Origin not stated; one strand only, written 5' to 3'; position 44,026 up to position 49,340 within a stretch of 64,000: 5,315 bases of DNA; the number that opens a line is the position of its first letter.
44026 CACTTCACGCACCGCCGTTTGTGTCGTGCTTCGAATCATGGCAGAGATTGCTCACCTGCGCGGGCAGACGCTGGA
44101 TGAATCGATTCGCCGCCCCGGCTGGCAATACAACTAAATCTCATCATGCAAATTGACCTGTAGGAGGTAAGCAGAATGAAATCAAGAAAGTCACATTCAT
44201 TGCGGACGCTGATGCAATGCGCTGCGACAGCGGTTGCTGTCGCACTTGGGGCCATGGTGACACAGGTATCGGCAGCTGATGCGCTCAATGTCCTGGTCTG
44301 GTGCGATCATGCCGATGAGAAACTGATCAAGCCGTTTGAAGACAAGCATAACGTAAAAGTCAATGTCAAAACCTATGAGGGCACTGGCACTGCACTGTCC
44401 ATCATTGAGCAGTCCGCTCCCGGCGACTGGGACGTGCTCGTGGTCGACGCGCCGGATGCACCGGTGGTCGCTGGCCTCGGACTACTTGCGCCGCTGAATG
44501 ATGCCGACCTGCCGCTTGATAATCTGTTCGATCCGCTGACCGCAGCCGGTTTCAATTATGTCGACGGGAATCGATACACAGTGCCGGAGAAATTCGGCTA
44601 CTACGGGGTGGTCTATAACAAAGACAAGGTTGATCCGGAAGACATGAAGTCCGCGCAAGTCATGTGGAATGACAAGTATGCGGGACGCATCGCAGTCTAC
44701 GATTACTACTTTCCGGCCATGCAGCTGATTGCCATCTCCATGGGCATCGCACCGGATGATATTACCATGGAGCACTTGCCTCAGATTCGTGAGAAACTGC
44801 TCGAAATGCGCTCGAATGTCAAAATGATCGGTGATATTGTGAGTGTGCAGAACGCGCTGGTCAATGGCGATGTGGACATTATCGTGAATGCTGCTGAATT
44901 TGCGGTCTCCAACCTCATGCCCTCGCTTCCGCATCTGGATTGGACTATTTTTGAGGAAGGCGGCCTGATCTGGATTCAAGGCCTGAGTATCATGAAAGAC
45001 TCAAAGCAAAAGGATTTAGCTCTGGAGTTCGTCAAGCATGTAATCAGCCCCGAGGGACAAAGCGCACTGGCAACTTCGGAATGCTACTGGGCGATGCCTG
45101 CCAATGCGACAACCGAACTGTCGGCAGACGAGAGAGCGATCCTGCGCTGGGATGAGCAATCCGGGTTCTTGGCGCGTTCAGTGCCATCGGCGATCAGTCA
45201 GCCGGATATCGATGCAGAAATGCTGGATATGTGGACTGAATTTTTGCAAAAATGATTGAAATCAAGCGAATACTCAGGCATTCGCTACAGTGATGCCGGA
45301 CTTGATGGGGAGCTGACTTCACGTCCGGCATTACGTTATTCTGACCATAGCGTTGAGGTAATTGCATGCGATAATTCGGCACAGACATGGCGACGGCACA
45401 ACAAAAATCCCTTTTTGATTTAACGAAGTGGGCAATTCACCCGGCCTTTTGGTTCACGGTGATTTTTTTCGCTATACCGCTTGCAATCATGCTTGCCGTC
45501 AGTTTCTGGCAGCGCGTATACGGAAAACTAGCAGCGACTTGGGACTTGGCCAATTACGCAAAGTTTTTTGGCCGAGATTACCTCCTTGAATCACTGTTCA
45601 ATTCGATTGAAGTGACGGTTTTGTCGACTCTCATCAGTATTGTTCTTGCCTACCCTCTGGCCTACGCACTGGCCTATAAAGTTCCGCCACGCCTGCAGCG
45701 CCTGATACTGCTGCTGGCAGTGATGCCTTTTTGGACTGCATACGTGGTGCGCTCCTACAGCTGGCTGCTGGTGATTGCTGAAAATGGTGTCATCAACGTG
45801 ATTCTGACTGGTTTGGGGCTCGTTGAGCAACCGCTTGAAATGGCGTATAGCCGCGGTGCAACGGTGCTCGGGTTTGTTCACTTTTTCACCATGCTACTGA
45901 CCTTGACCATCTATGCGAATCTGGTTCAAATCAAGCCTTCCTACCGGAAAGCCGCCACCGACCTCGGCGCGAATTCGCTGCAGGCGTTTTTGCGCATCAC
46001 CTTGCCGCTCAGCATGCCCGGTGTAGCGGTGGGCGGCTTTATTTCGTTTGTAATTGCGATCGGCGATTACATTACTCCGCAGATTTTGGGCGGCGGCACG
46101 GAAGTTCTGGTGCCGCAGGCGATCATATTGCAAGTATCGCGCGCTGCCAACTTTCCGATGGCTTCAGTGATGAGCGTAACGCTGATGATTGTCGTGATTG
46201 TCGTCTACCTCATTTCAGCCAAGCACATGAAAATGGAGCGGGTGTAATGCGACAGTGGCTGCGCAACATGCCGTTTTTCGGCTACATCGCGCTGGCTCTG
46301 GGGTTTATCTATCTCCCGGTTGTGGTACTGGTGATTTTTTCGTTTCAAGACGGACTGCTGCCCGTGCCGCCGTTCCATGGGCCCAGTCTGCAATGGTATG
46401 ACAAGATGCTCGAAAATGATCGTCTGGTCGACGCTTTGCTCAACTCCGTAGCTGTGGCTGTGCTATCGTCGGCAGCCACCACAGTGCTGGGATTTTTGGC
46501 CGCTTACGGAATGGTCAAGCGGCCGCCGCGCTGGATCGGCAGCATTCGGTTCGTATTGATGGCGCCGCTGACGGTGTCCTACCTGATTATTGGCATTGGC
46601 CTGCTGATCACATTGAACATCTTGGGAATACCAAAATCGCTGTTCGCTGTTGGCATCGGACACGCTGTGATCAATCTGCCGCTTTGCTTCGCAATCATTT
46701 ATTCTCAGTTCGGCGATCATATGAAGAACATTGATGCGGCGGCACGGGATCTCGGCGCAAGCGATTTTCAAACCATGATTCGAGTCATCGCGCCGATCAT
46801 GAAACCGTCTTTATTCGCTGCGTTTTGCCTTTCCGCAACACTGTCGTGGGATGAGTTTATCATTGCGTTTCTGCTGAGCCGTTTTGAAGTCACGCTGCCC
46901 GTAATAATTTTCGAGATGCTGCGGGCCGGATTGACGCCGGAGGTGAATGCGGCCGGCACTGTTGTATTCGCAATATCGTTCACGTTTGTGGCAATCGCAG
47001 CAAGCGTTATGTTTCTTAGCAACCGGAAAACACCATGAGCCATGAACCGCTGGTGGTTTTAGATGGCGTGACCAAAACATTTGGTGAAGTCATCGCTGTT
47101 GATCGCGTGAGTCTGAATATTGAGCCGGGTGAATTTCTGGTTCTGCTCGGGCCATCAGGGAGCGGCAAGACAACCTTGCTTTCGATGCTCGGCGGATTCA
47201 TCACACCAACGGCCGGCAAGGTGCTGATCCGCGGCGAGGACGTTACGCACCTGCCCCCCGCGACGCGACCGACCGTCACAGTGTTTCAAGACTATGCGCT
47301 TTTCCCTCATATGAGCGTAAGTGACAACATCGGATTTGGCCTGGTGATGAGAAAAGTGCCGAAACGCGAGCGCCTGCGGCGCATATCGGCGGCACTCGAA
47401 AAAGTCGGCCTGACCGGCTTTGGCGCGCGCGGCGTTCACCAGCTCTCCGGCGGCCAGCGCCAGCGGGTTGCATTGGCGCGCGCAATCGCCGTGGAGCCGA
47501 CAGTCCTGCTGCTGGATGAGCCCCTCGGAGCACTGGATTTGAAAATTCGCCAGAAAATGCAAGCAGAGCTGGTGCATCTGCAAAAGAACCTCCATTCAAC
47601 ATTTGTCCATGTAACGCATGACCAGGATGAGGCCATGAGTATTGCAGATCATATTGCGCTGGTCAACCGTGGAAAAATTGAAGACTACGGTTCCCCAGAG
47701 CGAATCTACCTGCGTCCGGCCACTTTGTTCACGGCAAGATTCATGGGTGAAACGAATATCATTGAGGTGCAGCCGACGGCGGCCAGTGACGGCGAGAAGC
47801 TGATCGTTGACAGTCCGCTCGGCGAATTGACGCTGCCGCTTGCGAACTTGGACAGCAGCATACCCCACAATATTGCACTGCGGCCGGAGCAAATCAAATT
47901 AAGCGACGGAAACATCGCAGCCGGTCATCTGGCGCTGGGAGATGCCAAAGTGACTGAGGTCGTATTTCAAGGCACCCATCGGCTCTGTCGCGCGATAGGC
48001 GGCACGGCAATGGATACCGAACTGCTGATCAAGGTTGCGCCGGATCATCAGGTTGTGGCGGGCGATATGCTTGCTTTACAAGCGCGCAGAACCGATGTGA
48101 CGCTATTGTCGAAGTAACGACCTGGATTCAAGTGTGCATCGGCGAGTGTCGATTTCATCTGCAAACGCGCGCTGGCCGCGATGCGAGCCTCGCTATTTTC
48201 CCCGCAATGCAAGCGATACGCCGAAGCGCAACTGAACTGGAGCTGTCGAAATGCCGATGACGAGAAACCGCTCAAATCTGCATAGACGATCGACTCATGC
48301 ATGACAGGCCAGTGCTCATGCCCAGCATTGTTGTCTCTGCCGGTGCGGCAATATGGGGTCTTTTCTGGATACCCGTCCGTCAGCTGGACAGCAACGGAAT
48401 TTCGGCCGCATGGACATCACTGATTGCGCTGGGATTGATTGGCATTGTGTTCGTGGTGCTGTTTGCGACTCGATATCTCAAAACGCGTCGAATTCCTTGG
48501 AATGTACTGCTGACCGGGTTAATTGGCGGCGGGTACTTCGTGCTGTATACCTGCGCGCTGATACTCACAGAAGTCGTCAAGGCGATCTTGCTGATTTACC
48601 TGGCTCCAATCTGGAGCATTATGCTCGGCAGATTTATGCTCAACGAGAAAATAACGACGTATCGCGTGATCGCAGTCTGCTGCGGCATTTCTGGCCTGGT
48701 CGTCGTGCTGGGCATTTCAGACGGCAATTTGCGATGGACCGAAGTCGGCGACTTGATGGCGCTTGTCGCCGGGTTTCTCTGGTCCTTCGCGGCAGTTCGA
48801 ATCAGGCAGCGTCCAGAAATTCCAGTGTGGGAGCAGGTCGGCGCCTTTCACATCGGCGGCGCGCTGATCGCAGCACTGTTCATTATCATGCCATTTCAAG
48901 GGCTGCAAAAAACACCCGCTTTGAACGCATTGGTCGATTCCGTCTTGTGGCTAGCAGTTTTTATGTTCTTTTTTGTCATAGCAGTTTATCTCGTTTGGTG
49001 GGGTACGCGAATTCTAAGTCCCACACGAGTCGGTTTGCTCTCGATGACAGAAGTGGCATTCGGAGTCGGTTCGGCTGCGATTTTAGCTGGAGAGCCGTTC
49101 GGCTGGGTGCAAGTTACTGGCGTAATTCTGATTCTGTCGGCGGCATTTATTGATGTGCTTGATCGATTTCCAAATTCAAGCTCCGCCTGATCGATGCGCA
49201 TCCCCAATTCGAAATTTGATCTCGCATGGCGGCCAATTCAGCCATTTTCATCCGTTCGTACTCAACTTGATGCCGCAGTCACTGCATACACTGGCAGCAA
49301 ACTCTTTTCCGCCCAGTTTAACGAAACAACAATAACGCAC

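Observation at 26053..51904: About 26 kb nickel/urea-centred supercluster: candidate pathway from an N-substituted guanidine to urea plus an amine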

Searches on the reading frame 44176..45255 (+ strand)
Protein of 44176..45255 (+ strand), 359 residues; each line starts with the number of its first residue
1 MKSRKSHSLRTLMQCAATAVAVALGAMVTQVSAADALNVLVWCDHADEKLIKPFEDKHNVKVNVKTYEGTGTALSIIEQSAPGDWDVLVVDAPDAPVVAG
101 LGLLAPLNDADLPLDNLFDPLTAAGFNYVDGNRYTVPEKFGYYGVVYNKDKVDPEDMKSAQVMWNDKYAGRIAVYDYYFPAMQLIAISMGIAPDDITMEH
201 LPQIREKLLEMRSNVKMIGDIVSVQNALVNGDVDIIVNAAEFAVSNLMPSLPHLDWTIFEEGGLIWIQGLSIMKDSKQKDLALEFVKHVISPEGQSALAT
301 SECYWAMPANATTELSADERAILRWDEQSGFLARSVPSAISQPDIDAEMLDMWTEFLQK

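Call 5: search_protein_families(library=pfam, proteins=[window:44176-45255:+])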
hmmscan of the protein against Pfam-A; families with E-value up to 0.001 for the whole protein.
window:44176-45255:+ (359 aa): 4 families
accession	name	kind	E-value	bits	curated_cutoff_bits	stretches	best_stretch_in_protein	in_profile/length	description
PF13416.11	SBP_bac_8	-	6.4e-26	92.2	27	1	49-311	1-265/279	Bacterial extracellular solute-binding protein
PF01547.30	SBP_bac_1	-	7.8e-15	56.1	26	1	48-295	11-306/307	Bacterial extracellular solute-binding protein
PF13343.11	SBP_bac_6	-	8.4e-14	52.1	24.6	1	102-325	28-239/245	Bacterial extracellular solute-binding protein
PF13531.11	SBP_bac_11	-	6.8e-08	33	25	1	203-299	132-222/227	Bacterial extracellular solute-binding protein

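Call 32: search_protein_families(library=ncbifam, proteins=[window:44176-45255:+], max_evalue=0.001)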
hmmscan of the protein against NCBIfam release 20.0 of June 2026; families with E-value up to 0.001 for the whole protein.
window:44176-45255:+ (359 aa): 5 families
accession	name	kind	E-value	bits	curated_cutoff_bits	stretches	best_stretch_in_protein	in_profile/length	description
NF007048.0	PRK09501.1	equivalog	3.7e-16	59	582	1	17-312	9-300/348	spermidine/putrescine ABC transporter substrate-binding protein PotD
NF007962.0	PRK10682.1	equivalog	2.3e-09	36.7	636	0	206-321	212-331/370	spermidine/putrescine ABC transporter substrate-binding protein PotF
TIGR01254.1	sfuA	subfamily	2.9e-06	26.8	93.4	1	135-315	100-274/306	thiamine ABC transporter substrate-binding protein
NF043073.1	MMSYN1_0195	equivalog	0.00026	19.3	1250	0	37-69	600-632/1021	spermidine/putrescine ABC transporter permease/substrate-binding protein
NF041888.1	ABC_SBP_YdcS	equivalog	0.00058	18.8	725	1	49-166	53-167/379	putative ABC transporter substrate-binding protein YdcS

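Call 50: search_solved_structures(query=window:44176-45255:+, max_evalue=0.00001)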
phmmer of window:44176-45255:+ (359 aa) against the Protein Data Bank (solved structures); distinct sequences matched with E-value up to 0.00001: 24.
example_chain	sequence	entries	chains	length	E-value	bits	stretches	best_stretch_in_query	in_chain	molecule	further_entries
4gl0_A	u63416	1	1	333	3.7e-24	88.3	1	33-327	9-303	Lmo0810 protein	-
8y5h_E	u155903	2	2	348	2.9e-15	59.1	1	19-304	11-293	Spermidine/putrescine-binding periplasmic protein | Putrescine-binding periplasmic protein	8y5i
4eqb_A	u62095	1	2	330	3e-14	55.8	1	37-303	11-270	Spermidine/putrescine ABC superfamily ATP binding cassette transporter, binding protein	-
1pot_A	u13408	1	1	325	1.7e-13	53.3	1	40-304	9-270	SPERMIDINE/PUTRESCINE-BINDING PROTEIN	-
1poy_1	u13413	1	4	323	1.8e-13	53.2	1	41-304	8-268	SPERMIDINE/PUTRESCINE-BINDING PROTEIN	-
7xjm_A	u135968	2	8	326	1.1e-11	47.4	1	40-312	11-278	Putrescine-binding periplasmic protein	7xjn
7oys_A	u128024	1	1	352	9.6e-09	37.6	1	36-355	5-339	Putrescine-binding periplasmic protein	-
7oyu_A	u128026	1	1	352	1e-08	37.5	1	36-355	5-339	Putrescine-binding periplasmic protein PotF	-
7oyx_A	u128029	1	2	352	1.6e-08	37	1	36-355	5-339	Putrescine-binding periplasmic protein PotF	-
7oyv_A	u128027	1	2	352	1.7e-08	36.8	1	36-355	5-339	Putrescine-binding periplasmic protein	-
7oyt_A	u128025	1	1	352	2.5e-08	36.3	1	36-355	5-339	Putrescine-binding periplasmic protein PotF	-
7oyw_A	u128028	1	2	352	3.3e-08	35.9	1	36-355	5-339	Putrescine-binding periplasmic protein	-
7oyz_A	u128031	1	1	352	5.7e-08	35.1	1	36-355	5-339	Putrescine-binding periplasmic protein PotF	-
7oyy_A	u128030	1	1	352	7e-08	34.8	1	36-355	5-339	Putrescine-binding periplasmic protein PotF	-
4edp_A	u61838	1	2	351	7.1e-08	34.8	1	154-322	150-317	ABC transporter, substrate-binding protein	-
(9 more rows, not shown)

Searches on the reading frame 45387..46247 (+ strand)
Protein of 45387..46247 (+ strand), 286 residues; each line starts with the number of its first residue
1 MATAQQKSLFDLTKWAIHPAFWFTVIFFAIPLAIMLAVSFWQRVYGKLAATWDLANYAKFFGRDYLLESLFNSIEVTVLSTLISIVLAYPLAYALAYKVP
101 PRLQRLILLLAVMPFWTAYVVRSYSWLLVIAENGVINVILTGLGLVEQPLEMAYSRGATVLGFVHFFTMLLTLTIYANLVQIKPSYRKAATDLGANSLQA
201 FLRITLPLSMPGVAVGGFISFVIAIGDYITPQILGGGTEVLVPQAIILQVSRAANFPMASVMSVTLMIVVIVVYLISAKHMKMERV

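Call 5: search_protein_families(library=pfam, proteins=[window:45387-46247:+])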
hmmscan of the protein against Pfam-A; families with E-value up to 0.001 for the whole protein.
window:45387-46247:+ (286 aa): 1 family
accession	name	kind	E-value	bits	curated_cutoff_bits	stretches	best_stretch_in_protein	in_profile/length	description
PF00528.27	BPD_transp_1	-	2.5e-07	31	26.4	1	89-276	2-173/184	Binding-protein-dependent transport system inner membrane component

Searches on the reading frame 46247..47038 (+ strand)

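Call 5: search_protein_families(library=pfam, proteins=[window:46247-47038:+])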
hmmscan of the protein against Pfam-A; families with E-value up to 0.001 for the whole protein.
window:46247-47038:+ (263 aa): 1 family
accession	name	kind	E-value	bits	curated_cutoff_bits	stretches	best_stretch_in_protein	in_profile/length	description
PF00528.27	BPD_transp_1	-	1.6e-07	31.7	26.4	1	79-257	2-174/184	Binding-protein-dependent transport system inner membrane component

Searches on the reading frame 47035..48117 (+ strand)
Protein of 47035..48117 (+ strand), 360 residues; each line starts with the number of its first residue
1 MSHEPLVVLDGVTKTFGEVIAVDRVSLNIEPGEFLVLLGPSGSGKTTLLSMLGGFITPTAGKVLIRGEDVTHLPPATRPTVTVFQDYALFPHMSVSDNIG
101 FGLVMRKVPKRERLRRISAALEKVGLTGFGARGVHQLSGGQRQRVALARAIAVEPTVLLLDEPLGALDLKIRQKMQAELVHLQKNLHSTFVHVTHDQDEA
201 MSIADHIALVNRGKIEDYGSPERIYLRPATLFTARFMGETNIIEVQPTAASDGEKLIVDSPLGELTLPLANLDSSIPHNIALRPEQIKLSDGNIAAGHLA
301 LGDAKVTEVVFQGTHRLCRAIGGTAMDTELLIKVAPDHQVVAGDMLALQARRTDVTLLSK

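Call 5: search_protein_families(library=pfam, proteins=[window:47035-48117:+])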
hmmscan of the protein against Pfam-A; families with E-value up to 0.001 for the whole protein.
window:47035-48117:+ (360 aa): 4 families
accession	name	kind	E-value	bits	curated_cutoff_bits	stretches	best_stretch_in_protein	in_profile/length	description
PF00005.33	ABC_tran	-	1e-36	127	25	1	23-164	2-136/137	ABC transporter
PF08402.16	TOBE_2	-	3.1e-05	24.5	21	1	280-358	1-76/76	TOBE domain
PF02463.25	SMC_N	-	0.00018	21.5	40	0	136-206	136-207/220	RecF/RecN/SMC N terminal domain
PF13304.12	AAA_21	-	0.00062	20.4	27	0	34-52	1-19/304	AAA domain, putative AbiEii toxin, Type IV TA system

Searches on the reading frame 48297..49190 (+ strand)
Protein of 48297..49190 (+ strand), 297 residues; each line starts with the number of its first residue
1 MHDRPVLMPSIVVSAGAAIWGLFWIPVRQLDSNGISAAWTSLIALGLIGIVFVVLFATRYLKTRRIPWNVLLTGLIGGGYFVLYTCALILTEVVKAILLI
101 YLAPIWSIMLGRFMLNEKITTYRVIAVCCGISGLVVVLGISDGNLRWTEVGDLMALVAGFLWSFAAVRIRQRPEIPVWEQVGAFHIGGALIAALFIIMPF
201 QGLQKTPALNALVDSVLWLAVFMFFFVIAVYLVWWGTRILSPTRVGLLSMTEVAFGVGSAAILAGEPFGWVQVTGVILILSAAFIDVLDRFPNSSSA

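Call 5: search_protein_families(library=pfam, proteins=[window:48297-49190:+])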
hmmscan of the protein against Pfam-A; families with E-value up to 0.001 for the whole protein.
window:48297-49190:+ (297 aa): 2 families
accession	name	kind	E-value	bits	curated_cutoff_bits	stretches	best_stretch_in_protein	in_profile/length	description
PF00892.27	EamA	-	1.6e-22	80.6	28.2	2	11-138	5-134/135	EamA-like transporter family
PF07695.17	7TMR-DISM_7TM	-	0.00047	20.6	29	0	39-165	67-201/205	7TM diverse intracellular signalling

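Call 32: search_protein_families(library=ncbifam, proteins=[window:48297-49190:+], max_evalue=0.001)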
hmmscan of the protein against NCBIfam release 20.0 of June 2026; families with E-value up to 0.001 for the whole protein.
window:48297-49190:+ (297 aa): 3 families
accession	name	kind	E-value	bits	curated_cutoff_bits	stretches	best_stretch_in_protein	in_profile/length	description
TIGR00950.1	2A78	equivalog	3.9e-17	62.5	230.2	1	20-283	1-263/264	carboxylate/amino acid/amine transporter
NF050091.1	ArAmAcExpYddG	equivalog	2.5e-12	46.9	300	1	46-195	44-195/285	aromatic amino acid exporter YddG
NF008523.0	PRK11453.1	equivalog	1.6e-05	24.7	472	1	45-288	33-287/299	O-acetylserine/cysteine exporter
